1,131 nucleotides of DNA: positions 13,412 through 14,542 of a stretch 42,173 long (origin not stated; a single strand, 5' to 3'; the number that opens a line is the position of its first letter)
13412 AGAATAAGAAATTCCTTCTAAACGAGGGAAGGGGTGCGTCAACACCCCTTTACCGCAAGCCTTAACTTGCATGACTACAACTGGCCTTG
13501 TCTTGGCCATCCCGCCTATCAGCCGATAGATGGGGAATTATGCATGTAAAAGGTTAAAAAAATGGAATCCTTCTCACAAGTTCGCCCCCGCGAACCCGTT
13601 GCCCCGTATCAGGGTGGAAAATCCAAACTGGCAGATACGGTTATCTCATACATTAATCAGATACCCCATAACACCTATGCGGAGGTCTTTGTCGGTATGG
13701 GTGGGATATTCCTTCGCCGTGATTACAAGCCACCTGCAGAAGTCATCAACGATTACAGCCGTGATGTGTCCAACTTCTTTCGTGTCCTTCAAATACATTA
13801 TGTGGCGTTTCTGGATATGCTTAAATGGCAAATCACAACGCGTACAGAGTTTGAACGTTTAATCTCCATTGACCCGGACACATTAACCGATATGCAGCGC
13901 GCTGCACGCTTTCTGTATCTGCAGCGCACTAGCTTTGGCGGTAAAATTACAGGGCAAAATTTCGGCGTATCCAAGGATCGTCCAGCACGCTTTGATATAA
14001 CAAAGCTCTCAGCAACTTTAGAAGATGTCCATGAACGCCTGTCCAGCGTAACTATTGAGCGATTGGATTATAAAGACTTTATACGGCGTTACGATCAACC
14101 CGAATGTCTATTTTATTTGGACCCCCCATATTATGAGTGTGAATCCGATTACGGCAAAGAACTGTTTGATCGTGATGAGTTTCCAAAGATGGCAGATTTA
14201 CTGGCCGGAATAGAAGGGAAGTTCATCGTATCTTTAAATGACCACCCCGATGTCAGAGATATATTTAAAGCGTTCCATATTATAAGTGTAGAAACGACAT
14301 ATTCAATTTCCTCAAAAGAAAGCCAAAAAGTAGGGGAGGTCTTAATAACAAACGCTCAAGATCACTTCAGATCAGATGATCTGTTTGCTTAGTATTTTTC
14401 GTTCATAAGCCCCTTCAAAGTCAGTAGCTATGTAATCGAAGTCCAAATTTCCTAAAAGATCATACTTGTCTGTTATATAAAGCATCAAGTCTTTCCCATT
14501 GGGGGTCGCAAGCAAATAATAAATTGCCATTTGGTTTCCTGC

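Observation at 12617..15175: AT-rich three-gene island next to int: Zn-ribbon/DUF4145-like (-), Dam methyltransferase (+), AbiC-like membrane protein (-)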

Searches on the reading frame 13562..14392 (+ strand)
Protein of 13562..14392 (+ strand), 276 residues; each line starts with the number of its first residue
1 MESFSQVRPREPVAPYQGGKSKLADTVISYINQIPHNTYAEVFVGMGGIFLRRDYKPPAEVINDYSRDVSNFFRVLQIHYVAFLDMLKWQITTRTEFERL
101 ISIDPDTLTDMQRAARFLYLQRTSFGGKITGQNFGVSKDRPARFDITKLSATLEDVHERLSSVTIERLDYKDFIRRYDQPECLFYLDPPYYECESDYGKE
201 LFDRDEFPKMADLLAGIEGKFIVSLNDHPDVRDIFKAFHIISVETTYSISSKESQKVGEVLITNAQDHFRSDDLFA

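Call 3: search_protein_families(library=pfam, proteins=[window:13562-14392:+], max_evalue=1)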
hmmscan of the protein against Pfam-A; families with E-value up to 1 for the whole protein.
window:13562-14392:+ (276 aa): 2 families
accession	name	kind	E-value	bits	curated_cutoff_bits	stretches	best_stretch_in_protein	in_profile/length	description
PF02086.21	MethyltransfD12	-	5.1e-24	85.8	22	1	16-249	1-253/253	D12 class N6 adenine-specific DNA methyltransferase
PF22555.1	DAM-like-phage1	-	0.065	12.9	27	1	98-199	80-183/274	Phage DNA Adenine Methylase-like domain 1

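Call 4: search_protein_families(library=padloc, proteins=[window:13562-14392:+], max_evalue=1)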
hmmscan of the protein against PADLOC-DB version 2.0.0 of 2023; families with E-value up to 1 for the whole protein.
window:13562-14392:+ (276 aa): 18 families
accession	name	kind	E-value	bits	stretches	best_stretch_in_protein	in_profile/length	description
PDLC03253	MTase_II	-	1.2e-60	203.4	1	11-264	4-252/253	Type II methyltransferase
PDLC03247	MTase_II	-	1.4e-31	107.8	1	16-265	8-265/282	Type II methyltransferase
PDLC03294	MTase_II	-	3.2e-31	107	1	12-265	6-271/272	Type II methyltransferase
PDLC04018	PD-Lambda-5_B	-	1.5e-26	91.4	1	16-265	10-271/291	-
PDLC03735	oMTase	-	6.5e-21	73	1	12-265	9-282/284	orphan methyltransferase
PDLC03358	MTase_II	-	6.2e-20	69.7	1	16-253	10-263/301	Type II methyltransferase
PDLC03717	oMTase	-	3.5e-19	67.3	1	16-266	8-267/285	orphan methyltransferase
PDLC03261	MTase_II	-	3.5e-19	66.5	1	11-266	25-287/643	Type II methyltransferase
PDLC03244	MTase_II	-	5.7e-19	66.3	1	8-224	25-247/295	Type II methyltransferase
PDLC03729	oMTase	-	1.2e-14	52.4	1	16-262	10-266/275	orphan methyltransferase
PDLC03266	MTase_II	-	1.4e-11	42.4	1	12-263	16-281/285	Type II methyltransferase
PDLC03383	MTase_II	-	2.7e-09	34.9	2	152-222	185-254/318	Type II methyltransferase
PDLC03264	MTase_II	-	5.6e-08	30.4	1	16-266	17-284/306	Type II methyltransferase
PDLC03281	MTase_II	-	4.4e-06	24.6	1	160-257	182-286/309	Type II methyltransferase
PDLC04019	PD-Lambda-5_B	-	1e-05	23.5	1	16-147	9-145/167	-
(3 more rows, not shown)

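Call 5: search_protein_families(library=phrogs, proteins=[window:13562-14392:+], max_evalue=0.01)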
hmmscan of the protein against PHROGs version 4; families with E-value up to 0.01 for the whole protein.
window:13562-14392:+ (276 aa): 5 families
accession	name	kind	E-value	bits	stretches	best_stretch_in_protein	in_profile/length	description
phrog_56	-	other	2.5e-83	282.4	1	6-264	57-322/647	DNA methyltransferase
phrog_1996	-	other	2.2e-31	109.8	1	142-266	16-142/150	DNA methyltransferase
phrog_13242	-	unknown function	6.3e-18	66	1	18-223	33-227/450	-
phrog_26700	-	unknown function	2.2e-09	37.4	1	12-266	8-277/552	-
phrog_116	-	other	1e-05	25.1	1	37-197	536-698/779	DNA methyltransferase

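Call 6: search_protein_families(library=ncbifam, proteins=[window:13562-14392:+], max_evalue=0.1)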
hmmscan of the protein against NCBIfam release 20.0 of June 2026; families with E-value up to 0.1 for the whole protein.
window:13562-14392:+ (276 aa): 2 families
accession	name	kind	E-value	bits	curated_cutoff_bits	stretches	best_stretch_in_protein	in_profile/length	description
TIGR00571.1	dam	subfamily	3.5e-24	85.9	114.85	1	12-264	3-267/267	Dam family site-specific DNA-(adenine-N6)-methyltransferase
NF008152.0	PRK10904.1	equivalog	1.4e-06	27.9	441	1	16-261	10-265/271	adenine-specific DNA-methyltransferase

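Call 55: search_dna_similar(query=window:13562-14392:+, collection=phages, mode=protein, max_rows=25, max_evalue=1e-10)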
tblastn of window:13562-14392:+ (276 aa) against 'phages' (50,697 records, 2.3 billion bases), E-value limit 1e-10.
Records with a match: 208; places in all: 210; records where one place covers at least 80% of the query: 176.
Best place of each record, by identity: 60-80% 1; <60% 207.
By first word of the organism name: Bacteriophage 29; Burkholderia 28; Vibrio 19; Pseudomonas 16; Campylobacter 11; Acinetobacter 9; Mycoplasma 7; Microcystis 6; Caudoviricetes 6; Thermus 5; and 43 more.
By host as written in the record: - 44; Burkholderia sp. 16; Helicobacter heilmannii 6; Pseudomonas aeruginosa 4; Haloarcula californiae 4; Microcystis aeruginosa 3; Burkholderia pseudomallei 3; Thermus thermophilus HB8 3; and 97 more.
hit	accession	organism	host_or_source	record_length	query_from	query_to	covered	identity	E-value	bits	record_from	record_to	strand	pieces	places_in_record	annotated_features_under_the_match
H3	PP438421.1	Microcystis phage Mae-JY29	Microcystis aeruginosa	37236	7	267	95%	57.6%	1e-98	322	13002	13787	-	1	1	hypothetical protein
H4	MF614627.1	Sinorhizobium phage phi2LM21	Sinorhizobium sp. LM21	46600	4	248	89%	60.4%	1e-93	307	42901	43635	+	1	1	adenine specific DNA methyltransferase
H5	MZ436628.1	Microcystis phage Mwe-Yong1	Microcystis sp.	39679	1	271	98%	52.7%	4e-93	305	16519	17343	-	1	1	DNA adenine methylase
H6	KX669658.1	Ochrobactrum phage POA1180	Ochrobactrum anthropi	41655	3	264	95%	53.8%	7e-91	299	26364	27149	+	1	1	site-specific DNA methylase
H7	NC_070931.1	Ochrobactrum phage POA1180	Ochrobactrum anthropi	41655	3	264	95%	53.8%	7e-91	299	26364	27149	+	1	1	site-specific DNA methylase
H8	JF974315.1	Rhizobium phage RR1-B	Rhizobium radiobacter P007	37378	16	264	90%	55.0%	1e-88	293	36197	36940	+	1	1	adenine specific DNA methyltransferase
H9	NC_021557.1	Rhizobium phage RR1-B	Rhizobium radiobacter P007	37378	16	264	90%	55.0%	1e-88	293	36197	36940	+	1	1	DNA methyltransferase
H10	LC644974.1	Komagataeibacter phage phiKM1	Komagataeibacter maltaceti NBRC 14815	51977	9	265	93%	53.3%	6e-89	294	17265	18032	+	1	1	DNA-adenine methylase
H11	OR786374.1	Sinorhizobium phage StopSmel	Sinorhizobium meliloti NRRL L-50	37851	1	262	95%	51.9%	3e-88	291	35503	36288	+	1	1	DNA methyltransferase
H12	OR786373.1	Sinorhizobium phage Aussie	Sinorhizobium meliloti NRRL L-50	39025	2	263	95%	51.5%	2e-89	295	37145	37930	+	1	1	DNA methyltransferase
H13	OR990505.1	Burkholderia phage vB_HM795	Burkholderia pseudomallei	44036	12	275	96%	43.6%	1e-62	218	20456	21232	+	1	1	DNA methyltransferase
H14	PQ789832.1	Burkholderia phage vB_E438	Burkholderia sp.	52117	12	275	96%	43.2%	4e-61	214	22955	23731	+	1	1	DNA adenine methylase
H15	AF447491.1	Burkholderia phage phiE125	-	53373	12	275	96%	43.2%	4e-61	214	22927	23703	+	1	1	27: gp27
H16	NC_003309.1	Burkholderia phage phiE125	Burkholderia thailandensis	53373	12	275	96%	43.2%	4e-61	214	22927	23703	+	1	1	DNA methyltransferase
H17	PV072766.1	Burkholderia phage vB_E253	Burkholderia sp.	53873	12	275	96%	43.2%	4e-61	214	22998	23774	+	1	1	DNA adenine methylase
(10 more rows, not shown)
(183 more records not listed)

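Call 57: get_annotated_region(hit=H16, flank=5000)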
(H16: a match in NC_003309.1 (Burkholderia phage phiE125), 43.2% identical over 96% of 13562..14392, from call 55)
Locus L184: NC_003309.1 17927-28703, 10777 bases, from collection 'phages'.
description: Burkholderia phage phiE125, complete genome.
organism: Burkholderia phage phiE125 (NCBI taxid 2883940)
taxonomy: Viruses; Duplodnaviria; Heunggongvirae; Uroviricota; Caudoviricetes; Stanholtvirus; Stanholtvirus E125
host: Burkholderia thailandensis; source: -; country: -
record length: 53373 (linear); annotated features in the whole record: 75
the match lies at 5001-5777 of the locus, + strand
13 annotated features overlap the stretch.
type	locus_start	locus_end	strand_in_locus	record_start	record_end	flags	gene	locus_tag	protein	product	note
CDS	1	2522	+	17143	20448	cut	-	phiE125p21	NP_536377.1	tail protein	gp21; similar to Yersinia pestis YPO2131, AJ414151; Phage N15 gp21, AF064539; Pseudomonas aeruginosa PA0641, AE004499; ...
CDS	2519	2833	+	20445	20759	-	-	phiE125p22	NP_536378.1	hypothetical protein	gp22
CDS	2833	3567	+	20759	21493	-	-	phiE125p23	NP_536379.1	hypothetical protein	gp23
CDS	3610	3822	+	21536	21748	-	-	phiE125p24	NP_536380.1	holin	gp24; similar to Phage PS119 gp13, AJ011581; Phage PS34 gp13, AJ011580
CDS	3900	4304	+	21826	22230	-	-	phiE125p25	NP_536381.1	endolysin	gp25; similar to Xylella fastidiosa XF0513, AE003900; Phage PS119 gp19, AJ011581; Prophage DLP12 probable lysozyme, ...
CDS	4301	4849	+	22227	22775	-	-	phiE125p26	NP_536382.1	Rz-like spanin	gp26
CDS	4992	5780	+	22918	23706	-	-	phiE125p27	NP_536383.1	DNA methyltransferase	gp27; similar to Phage GMSE-1 Orf10, AF311653; Acinetobacter lwoffii AlwI methylase, AF431889; Xylella fastidiosa ...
CDS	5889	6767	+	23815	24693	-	-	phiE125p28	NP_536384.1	hypothetical protein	gp28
CDS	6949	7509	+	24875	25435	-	-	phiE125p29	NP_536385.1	PAAR domain-containing protein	gp29; similar to Pseudomonas aeruginosa PA1508, AE004579; Yersinia pestis YPO0866, AE004579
CDS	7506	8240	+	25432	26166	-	-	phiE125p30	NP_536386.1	VRR-NUC domain-containing protein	gp30; similar to Pseudomonas aeruginosa PA0822, AE004517; Pseudomonas aeruginosa PA0823, AE004517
CDS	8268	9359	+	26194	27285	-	-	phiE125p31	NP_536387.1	DUF3396 domain-containing protein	gp31; similar to Pseudomonas aeruginosa PA0821, AE004517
CDS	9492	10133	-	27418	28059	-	-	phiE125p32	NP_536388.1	hypothetical protein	gp32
CDS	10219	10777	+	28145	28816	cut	-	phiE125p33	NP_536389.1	SOS response-associated peptidase family protein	gp33; similar to Plasmid pFKN Orf11, AF359557; Plasmid pNL1 Orf520, AF079317; Plasmid pMLb mlr9712, AP003017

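Call 58: get_annotated_region(hit=H3, flank=4000)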
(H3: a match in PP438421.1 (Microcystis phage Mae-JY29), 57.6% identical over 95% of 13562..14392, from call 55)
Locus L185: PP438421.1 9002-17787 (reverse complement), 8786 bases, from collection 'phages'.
description: Microcystis phage Mae-JY29, complete genome.
organism: Microcystis phage Mae-JY29 (NCBI taxid 3128141)
taxonomy: Viruses; Duplodnaviria; Heunggongvirae; Uroviricota; Caudoviricetes
host: Microcystis aeruginosa; source: China; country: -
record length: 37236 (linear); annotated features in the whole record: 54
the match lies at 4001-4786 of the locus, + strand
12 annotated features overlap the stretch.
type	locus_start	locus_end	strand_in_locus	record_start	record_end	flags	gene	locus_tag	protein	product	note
CDS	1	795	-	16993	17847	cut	-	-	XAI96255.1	hypothetical protein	-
CDS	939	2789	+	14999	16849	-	-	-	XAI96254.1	hypothetical protein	-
CDS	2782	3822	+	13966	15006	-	-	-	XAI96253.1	hypothetical protein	-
CDS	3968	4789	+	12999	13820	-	-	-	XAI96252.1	hypothetical protein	-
CDS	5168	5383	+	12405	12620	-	-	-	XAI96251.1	hypothetical protein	-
CDS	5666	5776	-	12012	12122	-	-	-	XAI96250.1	hypothetical protein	-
CDS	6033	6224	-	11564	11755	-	-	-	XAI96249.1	hypothetical protein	-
CDS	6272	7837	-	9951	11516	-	-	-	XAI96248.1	recombinase family protein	-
CDS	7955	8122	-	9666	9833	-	-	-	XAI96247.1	hypothetical protein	-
CDS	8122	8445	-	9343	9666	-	-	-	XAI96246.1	HNH endonuclease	-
CDS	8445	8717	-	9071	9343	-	-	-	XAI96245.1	hypothetical protein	-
CDS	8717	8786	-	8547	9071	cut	-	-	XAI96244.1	hypothetical protein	-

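Call 59: get_annotated_region(hit=H6, flank=4000)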
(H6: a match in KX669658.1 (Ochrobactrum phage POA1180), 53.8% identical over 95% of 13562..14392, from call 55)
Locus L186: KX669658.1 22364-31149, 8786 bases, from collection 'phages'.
description: Ochrobactrum phage POA1180, complete genome.
organism: Ochrobactrum phage POA1180 (NCBI taxid 1897640)
taxonomy: Viruses; Duplodnaviria; Heunggongvirae; Uroviricota; Caudoviricetes; Abaiavirus; Abaiavirus POA1180
host: Ochrobactrum anthropi; source: -; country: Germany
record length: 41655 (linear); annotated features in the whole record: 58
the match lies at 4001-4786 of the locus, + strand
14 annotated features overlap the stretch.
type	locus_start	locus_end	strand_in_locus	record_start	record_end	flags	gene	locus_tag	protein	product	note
CDS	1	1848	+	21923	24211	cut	-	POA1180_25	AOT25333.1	tail tape measure protein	GP25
CDS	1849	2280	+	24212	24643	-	-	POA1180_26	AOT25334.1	tail protein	GP26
CDS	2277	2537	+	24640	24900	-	-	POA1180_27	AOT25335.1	tail protein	GP27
CDS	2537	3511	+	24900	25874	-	-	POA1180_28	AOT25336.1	hypothetical protein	GP28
CDS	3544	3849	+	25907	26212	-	-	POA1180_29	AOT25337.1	hypothetical protein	GP29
CDS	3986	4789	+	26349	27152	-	-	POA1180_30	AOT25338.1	site-specific DNA methylase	GP30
CDS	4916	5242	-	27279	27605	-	-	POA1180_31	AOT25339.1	chromate transport protein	GP31; chromate transport protein ChrA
CDS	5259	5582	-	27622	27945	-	-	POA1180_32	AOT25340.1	chromate resistance protein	GP32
CDS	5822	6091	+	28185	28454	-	-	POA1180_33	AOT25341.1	ATPase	GP33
CDS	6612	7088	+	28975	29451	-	-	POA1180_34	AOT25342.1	hypothetical protein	GP34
CDS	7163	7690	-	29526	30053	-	-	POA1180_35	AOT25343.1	transcription regulator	GP35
CDS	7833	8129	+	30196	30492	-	-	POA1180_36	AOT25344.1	transcription regulator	GP36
CDS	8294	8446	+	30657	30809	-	-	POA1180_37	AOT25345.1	hypothetical protein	GP37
CDS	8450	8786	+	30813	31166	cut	-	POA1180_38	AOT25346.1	hypothetical protein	GP38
